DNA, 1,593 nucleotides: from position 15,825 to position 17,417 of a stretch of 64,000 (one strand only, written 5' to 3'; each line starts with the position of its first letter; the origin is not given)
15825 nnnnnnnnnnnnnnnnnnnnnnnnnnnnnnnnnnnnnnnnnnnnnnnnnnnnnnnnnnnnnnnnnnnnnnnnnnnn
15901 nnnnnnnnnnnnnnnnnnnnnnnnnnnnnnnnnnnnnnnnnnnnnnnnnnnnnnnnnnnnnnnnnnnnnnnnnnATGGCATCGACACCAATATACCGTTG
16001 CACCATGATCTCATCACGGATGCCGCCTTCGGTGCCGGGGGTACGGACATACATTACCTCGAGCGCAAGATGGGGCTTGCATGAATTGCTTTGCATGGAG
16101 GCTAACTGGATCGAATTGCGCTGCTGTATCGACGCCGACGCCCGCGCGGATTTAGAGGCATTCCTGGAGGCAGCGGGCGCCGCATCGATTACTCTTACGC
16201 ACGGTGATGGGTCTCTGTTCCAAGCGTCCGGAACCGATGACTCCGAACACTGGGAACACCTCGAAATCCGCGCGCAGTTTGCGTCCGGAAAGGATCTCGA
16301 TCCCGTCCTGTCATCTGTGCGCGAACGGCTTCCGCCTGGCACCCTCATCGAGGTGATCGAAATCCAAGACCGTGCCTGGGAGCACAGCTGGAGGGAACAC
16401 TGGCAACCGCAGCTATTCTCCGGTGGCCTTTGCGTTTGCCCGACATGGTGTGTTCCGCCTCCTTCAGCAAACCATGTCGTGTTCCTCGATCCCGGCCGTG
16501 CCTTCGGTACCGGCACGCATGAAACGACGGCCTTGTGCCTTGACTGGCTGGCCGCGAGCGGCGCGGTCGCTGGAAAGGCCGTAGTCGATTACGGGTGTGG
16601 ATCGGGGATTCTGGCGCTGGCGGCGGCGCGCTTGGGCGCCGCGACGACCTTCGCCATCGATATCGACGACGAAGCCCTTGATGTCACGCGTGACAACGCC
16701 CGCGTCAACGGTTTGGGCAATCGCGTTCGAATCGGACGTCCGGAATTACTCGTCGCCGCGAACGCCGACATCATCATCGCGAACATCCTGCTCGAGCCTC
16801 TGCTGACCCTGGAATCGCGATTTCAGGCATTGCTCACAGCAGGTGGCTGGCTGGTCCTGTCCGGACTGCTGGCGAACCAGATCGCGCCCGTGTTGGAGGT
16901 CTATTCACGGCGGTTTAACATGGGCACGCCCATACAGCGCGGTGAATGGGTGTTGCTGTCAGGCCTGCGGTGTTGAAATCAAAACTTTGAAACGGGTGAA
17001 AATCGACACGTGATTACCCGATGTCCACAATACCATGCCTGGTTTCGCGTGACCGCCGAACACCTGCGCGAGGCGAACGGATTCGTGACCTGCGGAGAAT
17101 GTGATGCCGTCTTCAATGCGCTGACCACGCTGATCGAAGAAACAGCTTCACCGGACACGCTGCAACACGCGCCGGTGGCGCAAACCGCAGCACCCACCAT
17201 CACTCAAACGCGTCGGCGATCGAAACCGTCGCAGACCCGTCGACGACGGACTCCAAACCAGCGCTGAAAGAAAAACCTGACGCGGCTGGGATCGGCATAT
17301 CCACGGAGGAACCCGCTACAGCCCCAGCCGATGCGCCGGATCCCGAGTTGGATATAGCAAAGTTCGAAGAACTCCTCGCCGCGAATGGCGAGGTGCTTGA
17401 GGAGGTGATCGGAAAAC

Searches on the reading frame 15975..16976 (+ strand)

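Call 70: search_protein_families(library=ncbifam, proteins=[window:15975-16976:+], max_evalue=1e-10)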
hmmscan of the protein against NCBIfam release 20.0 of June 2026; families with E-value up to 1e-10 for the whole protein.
window:15975-16976:+ (333 aa): 5 families
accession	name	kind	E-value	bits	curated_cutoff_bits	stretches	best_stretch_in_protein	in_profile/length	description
TIGR00406.1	prmA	equivalog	4.1e-61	206.9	183.15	1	45-326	1-288/288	50S ribosomal protein L11 methyltransferase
NF001790.0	PRK00517.3-3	equivalog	1.8e-38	132.5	269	1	127-329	51-258/262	50S ribosomal protein L11 methyltransferase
NF001785.0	PRK00517.2-2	equivalog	1.6e-33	116.1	188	1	125-326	72-275/282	50S ribosomal protein L11 methyltransferase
NF001786.0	PRK00517.2-4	equivalog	4e-30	104.9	327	1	133-328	80-270/277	50S ribosomal protein L11 methyltransferase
NF001784.0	PRK00517.2-1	equivalog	1.8e-28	99.8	244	1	170-327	121-286/290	50S ribosomal protein L11 methyltransferase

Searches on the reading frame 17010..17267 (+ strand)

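Call 72: search_protein_families(library=pfam, proteins=[window:17010-17267:+], max_evalue=0.01)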
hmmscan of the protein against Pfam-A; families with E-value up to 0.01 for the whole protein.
window:17010-17267:+ (85 aa): 2 families
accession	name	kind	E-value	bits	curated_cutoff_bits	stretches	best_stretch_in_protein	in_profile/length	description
PF13719.11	Zn_ribbon_5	-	4.2e-08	33.3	29.3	1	1-37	1-37/37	zinc-ribbon domain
PF13717.11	Zn_ribbon_4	-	3.7e-06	27.2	30.3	1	1-36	1-36/36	zinc-ribbon domain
